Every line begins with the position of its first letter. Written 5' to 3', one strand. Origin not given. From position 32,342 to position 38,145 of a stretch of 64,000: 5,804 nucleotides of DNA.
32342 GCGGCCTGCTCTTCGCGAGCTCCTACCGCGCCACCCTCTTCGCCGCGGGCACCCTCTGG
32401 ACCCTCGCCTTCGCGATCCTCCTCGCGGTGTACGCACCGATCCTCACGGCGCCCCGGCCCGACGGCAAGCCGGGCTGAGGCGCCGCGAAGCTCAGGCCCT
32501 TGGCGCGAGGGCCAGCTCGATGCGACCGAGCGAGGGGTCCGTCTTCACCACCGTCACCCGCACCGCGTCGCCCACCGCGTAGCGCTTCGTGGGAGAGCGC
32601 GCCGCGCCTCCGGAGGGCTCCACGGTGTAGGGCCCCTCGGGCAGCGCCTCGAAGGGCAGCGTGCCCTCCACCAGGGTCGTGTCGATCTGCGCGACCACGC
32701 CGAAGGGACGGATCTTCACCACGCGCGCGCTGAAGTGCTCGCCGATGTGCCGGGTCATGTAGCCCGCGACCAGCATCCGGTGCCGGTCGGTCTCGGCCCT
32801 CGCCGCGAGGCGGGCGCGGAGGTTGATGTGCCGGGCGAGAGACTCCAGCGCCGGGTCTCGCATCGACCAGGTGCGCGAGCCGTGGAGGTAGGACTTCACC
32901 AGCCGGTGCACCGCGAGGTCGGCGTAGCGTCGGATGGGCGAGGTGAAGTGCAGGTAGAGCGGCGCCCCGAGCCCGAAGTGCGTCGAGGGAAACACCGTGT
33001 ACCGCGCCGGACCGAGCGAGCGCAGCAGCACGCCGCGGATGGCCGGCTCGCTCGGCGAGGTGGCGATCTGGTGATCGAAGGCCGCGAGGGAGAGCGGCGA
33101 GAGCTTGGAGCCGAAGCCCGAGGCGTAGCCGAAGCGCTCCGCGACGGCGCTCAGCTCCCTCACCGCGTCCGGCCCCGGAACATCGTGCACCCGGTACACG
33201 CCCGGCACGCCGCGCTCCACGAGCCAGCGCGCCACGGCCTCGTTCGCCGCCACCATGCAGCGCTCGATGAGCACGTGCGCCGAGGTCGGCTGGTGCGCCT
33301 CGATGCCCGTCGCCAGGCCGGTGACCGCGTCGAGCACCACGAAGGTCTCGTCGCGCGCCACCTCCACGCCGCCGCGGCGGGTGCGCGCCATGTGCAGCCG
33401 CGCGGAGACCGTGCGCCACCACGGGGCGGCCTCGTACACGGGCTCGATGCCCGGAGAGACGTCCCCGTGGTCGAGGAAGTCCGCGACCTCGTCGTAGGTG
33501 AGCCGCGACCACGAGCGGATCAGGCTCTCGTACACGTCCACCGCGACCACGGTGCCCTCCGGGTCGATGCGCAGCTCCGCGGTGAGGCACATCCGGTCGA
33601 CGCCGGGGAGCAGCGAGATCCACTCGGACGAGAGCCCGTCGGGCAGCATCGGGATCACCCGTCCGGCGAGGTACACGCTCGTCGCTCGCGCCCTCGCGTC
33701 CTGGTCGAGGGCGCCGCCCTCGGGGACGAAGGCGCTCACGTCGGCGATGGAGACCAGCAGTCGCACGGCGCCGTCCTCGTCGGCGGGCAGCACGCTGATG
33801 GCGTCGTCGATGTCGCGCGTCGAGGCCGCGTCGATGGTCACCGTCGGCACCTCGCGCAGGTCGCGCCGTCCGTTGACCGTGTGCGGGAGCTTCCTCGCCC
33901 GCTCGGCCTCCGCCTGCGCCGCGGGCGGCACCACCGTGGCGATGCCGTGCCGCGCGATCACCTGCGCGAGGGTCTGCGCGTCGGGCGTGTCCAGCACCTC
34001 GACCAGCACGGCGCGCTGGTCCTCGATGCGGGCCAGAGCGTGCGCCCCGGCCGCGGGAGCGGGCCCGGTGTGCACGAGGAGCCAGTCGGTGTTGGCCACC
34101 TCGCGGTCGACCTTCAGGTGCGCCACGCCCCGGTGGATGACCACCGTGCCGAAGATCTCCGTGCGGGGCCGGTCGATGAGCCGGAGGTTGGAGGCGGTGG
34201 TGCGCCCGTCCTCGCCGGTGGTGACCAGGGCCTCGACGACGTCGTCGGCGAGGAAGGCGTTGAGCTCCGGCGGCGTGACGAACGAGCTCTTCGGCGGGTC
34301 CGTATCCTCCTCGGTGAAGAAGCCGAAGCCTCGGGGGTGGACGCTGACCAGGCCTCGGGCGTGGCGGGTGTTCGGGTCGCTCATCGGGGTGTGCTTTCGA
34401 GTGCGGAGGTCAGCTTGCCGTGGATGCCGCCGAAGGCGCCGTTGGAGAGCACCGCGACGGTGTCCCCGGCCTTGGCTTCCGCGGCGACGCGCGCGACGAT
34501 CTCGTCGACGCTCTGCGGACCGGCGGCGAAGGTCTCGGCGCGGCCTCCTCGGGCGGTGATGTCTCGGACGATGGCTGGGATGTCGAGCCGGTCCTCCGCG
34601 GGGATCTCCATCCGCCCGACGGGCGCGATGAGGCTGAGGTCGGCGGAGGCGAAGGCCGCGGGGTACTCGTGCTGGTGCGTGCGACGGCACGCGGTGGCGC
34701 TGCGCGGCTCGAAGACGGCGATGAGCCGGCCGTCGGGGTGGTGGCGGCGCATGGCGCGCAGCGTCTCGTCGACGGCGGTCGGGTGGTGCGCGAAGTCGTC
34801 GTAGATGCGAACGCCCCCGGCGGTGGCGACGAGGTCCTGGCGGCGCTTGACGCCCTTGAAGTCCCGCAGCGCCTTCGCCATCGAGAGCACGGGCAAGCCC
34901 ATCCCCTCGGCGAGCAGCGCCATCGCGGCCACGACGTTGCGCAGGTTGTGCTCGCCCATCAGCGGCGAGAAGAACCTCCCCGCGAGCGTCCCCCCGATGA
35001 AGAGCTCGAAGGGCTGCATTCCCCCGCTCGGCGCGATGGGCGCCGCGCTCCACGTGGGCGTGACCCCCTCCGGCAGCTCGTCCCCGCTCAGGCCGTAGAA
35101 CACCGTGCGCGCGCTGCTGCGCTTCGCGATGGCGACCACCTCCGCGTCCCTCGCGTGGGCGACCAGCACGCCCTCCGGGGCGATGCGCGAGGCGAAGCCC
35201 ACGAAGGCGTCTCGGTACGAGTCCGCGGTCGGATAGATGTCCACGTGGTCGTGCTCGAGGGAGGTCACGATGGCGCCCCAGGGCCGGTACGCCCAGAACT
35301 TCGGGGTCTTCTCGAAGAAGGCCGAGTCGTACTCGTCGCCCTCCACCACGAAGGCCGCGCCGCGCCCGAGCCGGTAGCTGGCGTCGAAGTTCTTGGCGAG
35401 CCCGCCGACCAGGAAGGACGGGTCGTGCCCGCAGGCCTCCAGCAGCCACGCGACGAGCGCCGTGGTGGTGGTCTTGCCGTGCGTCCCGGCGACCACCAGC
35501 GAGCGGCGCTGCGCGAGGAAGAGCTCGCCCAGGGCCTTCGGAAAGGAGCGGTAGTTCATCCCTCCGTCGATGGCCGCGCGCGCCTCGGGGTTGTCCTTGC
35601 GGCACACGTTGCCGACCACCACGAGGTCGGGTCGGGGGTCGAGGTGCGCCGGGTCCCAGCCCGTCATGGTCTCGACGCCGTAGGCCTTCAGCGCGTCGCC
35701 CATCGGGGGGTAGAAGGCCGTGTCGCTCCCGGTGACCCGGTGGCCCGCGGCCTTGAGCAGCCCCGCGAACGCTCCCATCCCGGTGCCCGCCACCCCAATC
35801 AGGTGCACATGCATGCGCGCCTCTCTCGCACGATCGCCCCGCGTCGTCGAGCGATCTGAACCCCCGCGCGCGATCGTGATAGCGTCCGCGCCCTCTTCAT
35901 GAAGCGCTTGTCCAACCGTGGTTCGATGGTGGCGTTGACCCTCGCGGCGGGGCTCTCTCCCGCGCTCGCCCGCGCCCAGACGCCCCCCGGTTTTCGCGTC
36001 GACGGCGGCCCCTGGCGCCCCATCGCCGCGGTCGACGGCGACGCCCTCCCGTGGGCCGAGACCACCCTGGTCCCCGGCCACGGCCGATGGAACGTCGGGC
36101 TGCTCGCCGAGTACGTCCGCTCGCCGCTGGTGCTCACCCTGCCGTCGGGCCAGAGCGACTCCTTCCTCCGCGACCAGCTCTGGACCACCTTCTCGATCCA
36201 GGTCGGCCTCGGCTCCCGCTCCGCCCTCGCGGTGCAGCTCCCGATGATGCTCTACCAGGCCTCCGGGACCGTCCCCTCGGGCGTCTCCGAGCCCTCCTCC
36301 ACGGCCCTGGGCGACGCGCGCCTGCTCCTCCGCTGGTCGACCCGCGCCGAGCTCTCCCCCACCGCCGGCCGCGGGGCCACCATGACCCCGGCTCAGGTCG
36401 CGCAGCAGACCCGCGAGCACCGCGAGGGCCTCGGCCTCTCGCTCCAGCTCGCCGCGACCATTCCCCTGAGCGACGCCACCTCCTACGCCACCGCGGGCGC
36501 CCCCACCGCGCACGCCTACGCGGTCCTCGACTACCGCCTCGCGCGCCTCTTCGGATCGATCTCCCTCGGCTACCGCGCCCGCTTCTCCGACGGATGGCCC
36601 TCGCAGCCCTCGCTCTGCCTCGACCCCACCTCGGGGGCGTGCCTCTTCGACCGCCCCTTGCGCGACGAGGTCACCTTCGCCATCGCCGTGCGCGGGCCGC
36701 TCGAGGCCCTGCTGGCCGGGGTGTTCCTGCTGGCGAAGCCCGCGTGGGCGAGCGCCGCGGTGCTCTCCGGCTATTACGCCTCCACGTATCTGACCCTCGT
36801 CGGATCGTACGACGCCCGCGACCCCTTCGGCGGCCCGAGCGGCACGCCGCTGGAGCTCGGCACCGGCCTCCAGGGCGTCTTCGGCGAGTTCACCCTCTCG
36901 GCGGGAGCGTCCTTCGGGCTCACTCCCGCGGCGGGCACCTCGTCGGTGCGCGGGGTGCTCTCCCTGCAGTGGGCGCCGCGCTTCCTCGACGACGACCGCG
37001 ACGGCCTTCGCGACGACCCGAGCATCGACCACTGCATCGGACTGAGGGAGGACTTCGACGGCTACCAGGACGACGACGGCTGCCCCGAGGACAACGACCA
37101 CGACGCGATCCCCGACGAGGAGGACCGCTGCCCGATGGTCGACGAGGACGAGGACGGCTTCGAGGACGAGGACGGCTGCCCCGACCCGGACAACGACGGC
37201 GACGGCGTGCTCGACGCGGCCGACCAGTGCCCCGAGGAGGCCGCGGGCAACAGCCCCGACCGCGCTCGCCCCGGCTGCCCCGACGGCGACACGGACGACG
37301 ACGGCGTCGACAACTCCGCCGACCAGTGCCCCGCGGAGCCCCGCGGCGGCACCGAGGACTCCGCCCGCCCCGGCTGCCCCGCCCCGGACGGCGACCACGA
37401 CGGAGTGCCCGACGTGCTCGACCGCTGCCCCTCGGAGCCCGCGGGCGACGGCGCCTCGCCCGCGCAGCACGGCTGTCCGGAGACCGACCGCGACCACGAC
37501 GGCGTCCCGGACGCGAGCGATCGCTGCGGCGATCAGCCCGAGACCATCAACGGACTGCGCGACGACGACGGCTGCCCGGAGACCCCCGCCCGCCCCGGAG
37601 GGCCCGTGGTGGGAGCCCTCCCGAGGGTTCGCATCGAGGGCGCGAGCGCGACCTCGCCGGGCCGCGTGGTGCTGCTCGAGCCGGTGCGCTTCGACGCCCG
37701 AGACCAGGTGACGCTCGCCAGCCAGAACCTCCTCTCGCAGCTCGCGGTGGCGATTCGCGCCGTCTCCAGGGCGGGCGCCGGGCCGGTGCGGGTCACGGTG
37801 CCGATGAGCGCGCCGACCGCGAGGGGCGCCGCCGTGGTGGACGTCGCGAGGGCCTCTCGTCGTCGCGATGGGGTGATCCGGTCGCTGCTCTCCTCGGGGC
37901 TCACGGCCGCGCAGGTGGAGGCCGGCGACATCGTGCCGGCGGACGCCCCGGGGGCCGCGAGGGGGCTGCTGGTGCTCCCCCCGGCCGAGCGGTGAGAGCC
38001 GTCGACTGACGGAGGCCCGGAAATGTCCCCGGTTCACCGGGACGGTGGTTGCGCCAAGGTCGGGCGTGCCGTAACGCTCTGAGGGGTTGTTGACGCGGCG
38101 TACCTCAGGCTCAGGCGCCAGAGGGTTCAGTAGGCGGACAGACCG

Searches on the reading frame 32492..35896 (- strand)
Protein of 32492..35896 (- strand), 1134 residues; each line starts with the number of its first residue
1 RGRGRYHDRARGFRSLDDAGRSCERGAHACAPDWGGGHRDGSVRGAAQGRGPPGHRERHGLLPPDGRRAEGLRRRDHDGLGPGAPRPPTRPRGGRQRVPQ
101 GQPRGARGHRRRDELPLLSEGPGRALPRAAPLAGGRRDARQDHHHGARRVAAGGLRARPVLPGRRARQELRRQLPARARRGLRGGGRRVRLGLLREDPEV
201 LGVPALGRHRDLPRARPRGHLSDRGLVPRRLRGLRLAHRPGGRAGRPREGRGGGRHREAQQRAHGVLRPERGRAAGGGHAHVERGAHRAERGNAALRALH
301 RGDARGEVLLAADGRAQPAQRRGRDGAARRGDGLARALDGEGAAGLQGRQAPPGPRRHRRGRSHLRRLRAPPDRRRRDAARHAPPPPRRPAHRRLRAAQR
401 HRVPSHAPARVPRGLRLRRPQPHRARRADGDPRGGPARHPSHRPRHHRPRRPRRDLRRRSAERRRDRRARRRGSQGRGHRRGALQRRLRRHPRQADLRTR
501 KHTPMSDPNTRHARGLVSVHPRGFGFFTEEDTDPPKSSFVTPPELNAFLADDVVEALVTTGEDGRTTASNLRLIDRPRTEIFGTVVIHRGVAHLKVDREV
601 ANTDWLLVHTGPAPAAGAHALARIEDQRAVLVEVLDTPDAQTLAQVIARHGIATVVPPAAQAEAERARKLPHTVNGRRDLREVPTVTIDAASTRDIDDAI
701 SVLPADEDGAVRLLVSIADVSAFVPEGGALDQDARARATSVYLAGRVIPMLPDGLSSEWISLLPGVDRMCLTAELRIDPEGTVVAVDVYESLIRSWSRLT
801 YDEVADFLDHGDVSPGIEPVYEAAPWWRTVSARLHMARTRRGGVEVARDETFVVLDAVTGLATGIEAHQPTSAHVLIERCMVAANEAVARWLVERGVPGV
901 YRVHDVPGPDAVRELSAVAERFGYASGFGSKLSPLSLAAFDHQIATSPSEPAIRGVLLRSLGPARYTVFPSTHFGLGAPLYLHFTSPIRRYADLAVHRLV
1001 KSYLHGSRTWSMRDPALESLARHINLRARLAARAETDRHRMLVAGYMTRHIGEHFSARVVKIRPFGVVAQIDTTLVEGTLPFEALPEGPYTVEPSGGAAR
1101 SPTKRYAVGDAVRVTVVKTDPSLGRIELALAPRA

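Call 69: search_protein_families(library=pfam, proteins=[window:32492-35896:-], max_evalue=0.0001)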
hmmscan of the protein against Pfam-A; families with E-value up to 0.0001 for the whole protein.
window:32492-35896:- (1134 aa): 3 families
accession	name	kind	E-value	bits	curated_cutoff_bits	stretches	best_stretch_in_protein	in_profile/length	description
PF00773.25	RNB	-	1.9e-89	300.6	29.3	1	677-1005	1-325/326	RNB domain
PF00575.29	S1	-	1.8e-05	25.5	22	1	1051-1129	4-72/74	S1 RNA binding domain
PF08206.17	OB_RNB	-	2.1e-05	24.6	24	1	515-565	1-49/58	Ribonuclease B OB domain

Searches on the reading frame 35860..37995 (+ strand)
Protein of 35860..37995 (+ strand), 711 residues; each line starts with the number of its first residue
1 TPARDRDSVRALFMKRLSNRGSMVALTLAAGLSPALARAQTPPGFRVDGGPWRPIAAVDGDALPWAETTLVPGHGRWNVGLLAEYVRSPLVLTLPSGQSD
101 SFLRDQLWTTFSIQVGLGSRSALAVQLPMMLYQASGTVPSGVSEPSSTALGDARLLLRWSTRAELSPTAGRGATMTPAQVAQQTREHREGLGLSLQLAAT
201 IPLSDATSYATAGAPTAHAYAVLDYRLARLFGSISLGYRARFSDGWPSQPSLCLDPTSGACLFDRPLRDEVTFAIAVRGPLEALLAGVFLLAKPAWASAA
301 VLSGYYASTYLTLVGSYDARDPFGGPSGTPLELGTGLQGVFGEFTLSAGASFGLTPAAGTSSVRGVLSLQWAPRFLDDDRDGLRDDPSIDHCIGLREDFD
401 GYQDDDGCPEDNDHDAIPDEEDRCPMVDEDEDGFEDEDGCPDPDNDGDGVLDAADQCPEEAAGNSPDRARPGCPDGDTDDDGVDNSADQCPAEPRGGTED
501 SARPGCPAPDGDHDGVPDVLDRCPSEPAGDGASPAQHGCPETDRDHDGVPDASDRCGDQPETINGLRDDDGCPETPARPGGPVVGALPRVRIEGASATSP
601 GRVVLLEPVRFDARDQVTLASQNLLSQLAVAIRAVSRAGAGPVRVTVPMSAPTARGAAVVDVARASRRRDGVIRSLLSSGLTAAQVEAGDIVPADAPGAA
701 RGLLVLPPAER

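Call 68: search_protein_families(library=pfam, proteins=[window:35860-37995:+], max_evalue=0.0001)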
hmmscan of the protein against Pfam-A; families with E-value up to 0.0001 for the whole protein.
window:35860-37995:+ (711 aa): 1 family
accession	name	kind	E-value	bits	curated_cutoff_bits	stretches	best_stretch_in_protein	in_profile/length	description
PF02412.23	TSP_3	-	1.4e-05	25.1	25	0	473-494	12-32/36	Thrombospondin type 3 repeat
